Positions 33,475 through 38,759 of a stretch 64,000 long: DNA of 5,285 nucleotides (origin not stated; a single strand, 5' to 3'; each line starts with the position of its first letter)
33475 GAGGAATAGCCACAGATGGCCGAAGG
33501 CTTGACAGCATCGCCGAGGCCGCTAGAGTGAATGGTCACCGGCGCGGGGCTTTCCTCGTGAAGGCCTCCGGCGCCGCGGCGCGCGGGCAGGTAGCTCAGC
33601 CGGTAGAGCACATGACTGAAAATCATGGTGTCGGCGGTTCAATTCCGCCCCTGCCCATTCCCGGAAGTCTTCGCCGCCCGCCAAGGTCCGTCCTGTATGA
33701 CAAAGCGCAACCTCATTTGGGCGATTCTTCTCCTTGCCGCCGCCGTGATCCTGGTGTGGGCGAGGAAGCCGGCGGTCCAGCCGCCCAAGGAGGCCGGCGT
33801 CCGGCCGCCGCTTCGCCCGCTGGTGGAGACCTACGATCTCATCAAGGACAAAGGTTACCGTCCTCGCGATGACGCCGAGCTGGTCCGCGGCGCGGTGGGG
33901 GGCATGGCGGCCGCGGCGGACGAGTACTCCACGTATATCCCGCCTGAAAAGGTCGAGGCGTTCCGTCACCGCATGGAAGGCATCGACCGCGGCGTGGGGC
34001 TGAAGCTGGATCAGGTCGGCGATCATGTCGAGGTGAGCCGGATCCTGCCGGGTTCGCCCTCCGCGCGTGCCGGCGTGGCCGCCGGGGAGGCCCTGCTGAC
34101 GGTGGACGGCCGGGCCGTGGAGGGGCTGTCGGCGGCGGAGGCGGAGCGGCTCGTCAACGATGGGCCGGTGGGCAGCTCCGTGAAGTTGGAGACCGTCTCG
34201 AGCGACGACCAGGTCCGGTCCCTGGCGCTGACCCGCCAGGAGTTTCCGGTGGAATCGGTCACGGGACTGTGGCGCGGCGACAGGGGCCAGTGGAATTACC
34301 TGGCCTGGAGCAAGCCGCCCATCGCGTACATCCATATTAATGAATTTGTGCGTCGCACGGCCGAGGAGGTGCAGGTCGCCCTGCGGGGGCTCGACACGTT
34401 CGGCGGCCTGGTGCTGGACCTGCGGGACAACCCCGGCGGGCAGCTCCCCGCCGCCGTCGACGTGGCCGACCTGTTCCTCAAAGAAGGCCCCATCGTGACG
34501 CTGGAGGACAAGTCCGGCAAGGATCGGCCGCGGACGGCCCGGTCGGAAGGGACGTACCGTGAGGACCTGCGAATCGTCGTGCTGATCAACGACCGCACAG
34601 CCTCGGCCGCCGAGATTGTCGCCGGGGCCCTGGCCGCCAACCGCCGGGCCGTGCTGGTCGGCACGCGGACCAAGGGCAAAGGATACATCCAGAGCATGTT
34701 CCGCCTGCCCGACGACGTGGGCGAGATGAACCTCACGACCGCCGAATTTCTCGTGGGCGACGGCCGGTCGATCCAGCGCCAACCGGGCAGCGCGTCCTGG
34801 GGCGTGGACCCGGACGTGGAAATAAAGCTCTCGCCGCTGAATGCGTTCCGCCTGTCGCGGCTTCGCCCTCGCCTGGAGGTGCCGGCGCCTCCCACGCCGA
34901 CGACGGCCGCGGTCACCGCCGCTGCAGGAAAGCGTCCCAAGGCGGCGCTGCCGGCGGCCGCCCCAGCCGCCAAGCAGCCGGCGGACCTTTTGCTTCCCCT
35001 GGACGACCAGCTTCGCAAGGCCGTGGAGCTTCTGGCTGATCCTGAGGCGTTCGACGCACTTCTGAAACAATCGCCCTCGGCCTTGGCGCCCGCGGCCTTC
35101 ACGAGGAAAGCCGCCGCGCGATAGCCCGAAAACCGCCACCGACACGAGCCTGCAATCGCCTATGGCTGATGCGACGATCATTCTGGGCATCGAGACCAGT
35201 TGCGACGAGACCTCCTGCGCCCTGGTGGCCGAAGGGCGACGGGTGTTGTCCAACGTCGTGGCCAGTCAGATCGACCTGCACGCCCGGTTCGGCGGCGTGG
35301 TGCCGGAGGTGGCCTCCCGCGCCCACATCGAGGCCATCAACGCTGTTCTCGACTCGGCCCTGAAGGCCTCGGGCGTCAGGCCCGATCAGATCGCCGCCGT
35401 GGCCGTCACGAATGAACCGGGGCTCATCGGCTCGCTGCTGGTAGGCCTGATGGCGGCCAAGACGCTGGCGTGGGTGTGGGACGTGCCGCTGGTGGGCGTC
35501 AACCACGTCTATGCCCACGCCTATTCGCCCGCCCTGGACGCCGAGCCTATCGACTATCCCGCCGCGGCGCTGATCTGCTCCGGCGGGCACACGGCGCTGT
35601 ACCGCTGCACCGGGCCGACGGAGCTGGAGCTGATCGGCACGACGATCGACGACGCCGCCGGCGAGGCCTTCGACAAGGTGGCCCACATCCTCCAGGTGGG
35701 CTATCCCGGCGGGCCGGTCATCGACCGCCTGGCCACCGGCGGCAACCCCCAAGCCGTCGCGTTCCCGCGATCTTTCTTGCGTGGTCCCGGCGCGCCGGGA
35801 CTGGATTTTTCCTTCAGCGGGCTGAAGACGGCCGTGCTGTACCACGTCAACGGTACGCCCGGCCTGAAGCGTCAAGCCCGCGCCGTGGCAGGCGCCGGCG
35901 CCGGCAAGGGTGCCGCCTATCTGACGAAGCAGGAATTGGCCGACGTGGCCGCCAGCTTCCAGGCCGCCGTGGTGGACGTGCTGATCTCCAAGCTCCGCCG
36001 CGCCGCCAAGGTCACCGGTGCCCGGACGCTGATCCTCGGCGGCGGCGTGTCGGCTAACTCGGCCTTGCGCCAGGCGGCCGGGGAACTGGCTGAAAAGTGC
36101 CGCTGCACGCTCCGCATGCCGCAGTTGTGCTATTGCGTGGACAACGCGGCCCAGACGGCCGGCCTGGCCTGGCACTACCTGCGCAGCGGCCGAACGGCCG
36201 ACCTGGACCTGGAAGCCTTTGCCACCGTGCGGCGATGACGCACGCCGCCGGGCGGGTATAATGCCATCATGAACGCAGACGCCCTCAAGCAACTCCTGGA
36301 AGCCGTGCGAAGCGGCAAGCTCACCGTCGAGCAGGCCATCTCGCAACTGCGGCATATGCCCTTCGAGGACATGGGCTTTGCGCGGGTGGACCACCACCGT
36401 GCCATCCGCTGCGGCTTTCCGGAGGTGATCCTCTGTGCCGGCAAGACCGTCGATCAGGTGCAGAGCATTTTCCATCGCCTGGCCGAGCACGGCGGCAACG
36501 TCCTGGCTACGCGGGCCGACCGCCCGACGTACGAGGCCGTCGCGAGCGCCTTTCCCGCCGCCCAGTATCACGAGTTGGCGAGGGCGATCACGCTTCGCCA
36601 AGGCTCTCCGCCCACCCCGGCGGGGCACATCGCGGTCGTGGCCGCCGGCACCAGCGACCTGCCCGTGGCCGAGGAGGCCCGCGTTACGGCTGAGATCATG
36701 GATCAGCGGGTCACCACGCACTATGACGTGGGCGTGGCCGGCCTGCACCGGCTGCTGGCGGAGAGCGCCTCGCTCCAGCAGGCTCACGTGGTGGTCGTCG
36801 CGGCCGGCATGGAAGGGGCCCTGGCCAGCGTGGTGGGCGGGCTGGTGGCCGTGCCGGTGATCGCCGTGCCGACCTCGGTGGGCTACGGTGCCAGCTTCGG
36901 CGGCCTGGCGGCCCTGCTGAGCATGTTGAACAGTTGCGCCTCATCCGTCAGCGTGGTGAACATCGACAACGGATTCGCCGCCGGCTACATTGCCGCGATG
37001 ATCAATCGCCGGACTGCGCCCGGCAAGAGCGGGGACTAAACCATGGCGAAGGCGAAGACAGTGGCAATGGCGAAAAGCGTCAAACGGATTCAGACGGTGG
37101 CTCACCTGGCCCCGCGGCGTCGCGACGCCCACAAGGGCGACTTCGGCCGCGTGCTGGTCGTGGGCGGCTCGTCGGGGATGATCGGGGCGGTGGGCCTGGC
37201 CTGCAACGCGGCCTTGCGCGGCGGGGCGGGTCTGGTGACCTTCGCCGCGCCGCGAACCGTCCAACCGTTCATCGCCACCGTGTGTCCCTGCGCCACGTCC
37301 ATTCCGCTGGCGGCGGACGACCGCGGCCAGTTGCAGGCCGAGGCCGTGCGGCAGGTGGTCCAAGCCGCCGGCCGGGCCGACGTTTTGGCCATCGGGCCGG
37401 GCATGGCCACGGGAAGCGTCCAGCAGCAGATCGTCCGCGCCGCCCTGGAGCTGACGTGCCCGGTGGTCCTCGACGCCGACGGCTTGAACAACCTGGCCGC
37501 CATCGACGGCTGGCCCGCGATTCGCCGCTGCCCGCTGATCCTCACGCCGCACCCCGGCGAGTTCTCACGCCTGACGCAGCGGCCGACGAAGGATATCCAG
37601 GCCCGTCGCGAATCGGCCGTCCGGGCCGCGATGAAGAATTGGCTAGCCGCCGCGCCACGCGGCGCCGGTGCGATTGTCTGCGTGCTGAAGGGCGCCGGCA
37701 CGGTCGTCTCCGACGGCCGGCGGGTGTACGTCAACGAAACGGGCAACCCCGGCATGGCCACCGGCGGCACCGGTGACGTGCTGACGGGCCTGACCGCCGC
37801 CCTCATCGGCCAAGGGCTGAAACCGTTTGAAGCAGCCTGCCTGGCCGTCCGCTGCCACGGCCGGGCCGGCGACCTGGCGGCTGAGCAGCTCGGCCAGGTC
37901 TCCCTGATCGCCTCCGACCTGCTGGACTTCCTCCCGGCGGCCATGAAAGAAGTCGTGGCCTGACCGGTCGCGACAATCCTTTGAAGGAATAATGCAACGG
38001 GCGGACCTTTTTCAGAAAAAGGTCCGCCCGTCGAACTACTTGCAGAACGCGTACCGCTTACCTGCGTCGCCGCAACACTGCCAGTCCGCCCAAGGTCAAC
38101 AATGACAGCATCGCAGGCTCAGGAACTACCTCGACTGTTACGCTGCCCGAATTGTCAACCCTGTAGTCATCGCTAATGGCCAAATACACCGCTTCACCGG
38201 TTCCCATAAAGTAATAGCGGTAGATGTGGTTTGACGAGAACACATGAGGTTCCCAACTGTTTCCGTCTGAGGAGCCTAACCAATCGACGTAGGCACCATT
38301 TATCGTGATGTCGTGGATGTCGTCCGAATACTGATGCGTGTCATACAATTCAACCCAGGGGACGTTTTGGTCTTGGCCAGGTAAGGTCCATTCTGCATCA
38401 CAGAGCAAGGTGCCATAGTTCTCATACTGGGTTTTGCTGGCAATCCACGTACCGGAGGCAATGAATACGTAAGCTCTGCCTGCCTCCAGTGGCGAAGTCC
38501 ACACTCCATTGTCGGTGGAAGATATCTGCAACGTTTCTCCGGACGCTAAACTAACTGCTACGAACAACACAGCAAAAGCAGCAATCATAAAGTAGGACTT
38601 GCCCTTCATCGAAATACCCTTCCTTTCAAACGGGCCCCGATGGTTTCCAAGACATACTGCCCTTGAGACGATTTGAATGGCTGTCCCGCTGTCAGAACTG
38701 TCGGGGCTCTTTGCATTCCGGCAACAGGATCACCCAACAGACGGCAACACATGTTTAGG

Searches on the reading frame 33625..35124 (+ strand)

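Call 70: search_protein_families(library=pfam, proteins=[window:33625-35124:+], max_evalue=0.01)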
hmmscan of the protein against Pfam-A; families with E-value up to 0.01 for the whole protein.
window:33625-35124:+ (499 aa): 5 families
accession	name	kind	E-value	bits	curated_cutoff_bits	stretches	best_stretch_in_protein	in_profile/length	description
PF03572.23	Peptidase_S41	-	2e-43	148.3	24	1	233-400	2-165/165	Peptidase family S41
PF17820.7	PDZ_6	-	6.9e-08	32.6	27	1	137-189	2-51/54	PDZ domain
PF00595.29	PDZ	-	7.3e-06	26.7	23.2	1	120-178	8-70/81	PDZ domain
PF22694.1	CtpB_N-like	-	0.001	19.9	27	1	64-105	39-81/85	Activating protease CtpB N-terminal domain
PF13180.12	PDZ_2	-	0.001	19.8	27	1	125-189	4-66/80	PDZ domain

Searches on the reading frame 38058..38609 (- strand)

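Call 70: search_protein_families(library=pfam, proteins=[window:38058-38609:-], max_evalue=0.01)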
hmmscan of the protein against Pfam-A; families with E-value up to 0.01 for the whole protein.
window:38058-38609:- (183 aa): 1 family
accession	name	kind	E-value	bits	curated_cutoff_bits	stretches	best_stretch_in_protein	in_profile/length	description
PF07589.16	PEP-CTERM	-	0.00066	20.1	20.7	1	162-183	2-24/24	PEP-CTERM motif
